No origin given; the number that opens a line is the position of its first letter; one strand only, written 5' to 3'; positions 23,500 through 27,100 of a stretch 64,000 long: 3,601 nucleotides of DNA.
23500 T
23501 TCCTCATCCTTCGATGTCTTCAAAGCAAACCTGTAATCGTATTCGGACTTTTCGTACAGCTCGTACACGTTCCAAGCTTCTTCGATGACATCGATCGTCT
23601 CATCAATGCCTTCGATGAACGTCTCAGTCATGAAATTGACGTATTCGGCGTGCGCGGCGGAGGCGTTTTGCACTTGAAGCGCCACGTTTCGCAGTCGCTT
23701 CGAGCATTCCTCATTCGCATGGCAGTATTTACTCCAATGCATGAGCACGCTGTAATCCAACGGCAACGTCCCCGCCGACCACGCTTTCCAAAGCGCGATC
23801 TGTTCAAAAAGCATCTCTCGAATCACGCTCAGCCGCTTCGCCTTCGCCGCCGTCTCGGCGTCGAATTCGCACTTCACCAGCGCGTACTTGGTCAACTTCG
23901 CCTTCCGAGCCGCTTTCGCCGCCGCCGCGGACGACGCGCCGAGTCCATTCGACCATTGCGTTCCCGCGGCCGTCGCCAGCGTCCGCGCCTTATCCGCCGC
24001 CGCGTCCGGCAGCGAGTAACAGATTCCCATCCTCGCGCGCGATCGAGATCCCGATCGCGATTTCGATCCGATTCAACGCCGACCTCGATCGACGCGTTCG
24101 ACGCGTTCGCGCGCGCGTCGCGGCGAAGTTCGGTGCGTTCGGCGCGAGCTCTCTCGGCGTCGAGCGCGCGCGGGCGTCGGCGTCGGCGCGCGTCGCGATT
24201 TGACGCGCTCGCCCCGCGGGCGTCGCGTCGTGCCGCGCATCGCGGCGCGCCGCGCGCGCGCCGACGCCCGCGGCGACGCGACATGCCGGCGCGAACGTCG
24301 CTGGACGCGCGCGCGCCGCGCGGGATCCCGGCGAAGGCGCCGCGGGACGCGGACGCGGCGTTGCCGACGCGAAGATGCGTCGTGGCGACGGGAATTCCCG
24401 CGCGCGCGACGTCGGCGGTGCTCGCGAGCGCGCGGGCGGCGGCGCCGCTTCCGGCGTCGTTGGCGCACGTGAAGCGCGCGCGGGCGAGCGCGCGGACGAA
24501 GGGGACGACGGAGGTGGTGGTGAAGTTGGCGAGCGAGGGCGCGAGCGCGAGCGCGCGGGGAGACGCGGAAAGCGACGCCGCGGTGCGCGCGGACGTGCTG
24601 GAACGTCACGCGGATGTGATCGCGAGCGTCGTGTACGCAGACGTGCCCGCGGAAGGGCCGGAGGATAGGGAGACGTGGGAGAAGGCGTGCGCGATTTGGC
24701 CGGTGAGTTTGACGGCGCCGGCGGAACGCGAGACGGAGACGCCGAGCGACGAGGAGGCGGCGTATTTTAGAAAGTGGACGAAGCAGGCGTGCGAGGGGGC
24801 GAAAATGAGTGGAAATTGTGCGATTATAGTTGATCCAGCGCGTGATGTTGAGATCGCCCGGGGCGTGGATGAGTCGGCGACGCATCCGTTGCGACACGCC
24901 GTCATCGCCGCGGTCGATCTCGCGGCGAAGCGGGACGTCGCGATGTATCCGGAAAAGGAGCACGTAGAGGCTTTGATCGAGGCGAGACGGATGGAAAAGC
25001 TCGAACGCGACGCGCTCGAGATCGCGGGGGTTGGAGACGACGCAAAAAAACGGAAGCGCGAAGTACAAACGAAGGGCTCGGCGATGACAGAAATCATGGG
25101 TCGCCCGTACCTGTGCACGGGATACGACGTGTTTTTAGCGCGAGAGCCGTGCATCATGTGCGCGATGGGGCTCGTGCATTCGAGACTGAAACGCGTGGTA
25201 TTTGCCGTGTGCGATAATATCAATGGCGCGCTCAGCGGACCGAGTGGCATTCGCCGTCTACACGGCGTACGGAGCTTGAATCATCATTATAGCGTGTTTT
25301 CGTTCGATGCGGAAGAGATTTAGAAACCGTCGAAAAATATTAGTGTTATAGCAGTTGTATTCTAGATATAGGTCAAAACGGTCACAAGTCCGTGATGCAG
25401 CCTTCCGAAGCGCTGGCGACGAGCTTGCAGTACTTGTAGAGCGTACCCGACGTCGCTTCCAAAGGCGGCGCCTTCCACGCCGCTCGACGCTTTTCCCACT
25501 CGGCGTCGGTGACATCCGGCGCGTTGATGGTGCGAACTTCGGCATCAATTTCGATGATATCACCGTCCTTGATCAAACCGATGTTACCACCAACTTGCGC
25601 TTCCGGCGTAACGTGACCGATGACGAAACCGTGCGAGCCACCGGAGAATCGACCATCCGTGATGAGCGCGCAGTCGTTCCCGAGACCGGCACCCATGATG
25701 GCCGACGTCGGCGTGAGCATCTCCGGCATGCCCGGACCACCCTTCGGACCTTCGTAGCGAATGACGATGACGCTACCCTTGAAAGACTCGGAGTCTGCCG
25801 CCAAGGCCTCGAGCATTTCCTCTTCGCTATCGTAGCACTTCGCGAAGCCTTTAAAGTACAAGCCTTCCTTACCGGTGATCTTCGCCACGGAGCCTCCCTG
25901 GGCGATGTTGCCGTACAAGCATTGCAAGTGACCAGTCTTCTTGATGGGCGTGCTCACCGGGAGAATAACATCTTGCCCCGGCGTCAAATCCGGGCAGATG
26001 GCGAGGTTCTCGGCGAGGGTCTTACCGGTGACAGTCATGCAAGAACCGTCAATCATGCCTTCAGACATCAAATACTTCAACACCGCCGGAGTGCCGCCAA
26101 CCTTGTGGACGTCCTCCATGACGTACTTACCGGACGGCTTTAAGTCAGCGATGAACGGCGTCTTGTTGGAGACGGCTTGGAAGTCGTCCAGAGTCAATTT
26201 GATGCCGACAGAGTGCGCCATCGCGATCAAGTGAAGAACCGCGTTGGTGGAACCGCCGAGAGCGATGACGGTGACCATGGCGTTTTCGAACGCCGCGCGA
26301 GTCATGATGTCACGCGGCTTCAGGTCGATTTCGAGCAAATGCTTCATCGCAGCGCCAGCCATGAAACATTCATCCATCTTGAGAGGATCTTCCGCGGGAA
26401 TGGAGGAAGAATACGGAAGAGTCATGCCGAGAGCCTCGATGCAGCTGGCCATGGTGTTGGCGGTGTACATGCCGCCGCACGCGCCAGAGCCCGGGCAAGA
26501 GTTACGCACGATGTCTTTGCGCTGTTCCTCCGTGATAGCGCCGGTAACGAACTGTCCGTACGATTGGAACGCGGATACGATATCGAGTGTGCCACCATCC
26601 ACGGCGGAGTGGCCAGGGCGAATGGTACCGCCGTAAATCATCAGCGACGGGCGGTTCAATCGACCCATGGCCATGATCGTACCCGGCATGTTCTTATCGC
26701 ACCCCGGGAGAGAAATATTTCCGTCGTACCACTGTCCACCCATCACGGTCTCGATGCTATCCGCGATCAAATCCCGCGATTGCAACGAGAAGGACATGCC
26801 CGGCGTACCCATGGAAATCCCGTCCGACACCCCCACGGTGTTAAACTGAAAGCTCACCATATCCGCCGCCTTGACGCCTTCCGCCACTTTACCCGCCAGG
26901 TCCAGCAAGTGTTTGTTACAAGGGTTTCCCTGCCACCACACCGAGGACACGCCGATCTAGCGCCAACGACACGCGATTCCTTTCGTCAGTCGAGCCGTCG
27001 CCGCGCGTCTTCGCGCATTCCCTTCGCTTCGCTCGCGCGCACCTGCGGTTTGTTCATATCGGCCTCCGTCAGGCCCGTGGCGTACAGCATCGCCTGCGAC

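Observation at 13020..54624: A 5'-to-3' GC gradient within genes: GC-rich intergenic DNA and 5' ends, with ~50% GC in the bodies of long genes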

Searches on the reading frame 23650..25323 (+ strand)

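Call 5: search_protein_families(library=pfam, proteins=[window:23650-25323:+], max_evalue=0.01)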
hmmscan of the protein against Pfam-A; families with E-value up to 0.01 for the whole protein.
window:23650-25323:+ (557 aa): 2 families
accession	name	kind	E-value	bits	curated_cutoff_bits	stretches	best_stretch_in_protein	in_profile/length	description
PF14437.12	MafB19-deam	-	1.9e-05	25.1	27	1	494-547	75-125/142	MafB19-like deaminase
PF00383.29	dCMP_cyt_deam_1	-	2.1e-05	24.8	25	1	478-519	59-101/102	Cytidine and deoxycytidylate deaminase zinc-binding region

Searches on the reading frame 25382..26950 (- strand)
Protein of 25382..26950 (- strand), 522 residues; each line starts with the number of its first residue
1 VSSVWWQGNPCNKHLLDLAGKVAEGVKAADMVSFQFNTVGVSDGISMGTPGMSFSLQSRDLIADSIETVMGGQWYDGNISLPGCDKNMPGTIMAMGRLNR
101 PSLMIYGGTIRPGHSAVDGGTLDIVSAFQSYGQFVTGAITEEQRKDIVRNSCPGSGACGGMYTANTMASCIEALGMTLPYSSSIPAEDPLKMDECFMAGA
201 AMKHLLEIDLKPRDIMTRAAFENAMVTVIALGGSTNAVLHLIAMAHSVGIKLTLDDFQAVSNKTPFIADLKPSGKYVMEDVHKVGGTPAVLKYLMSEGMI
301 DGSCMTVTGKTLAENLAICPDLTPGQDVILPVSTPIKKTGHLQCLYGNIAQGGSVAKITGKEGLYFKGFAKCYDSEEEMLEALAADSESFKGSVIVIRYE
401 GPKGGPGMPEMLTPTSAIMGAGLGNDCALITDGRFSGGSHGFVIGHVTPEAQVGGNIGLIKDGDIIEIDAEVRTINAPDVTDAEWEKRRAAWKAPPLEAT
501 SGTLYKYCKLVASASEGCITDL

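Call 5: search_protein_families(library=pfam, proteins=[window:25382-26950:-], max_evalue=0.01)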
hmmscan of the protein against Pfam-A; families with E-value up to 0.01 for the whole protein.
window:25382-26950:- (522 aa): 2 families
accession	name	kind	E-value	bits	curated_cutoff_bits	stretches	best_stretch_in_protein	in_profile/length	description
PF00920.27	ILVD_EDD_N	-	3.2e-125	417.9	27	1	3-315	8-316/316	Dihydroxy-acid/6-phosphogluconate dehydratase N-terminal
PF24877.1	ILV_EDD_C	-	1.4e-70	237.1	27.7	1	327-518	1-191/191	Dihydroxy-acid/6-phosphogluconate dehydratase C-terminal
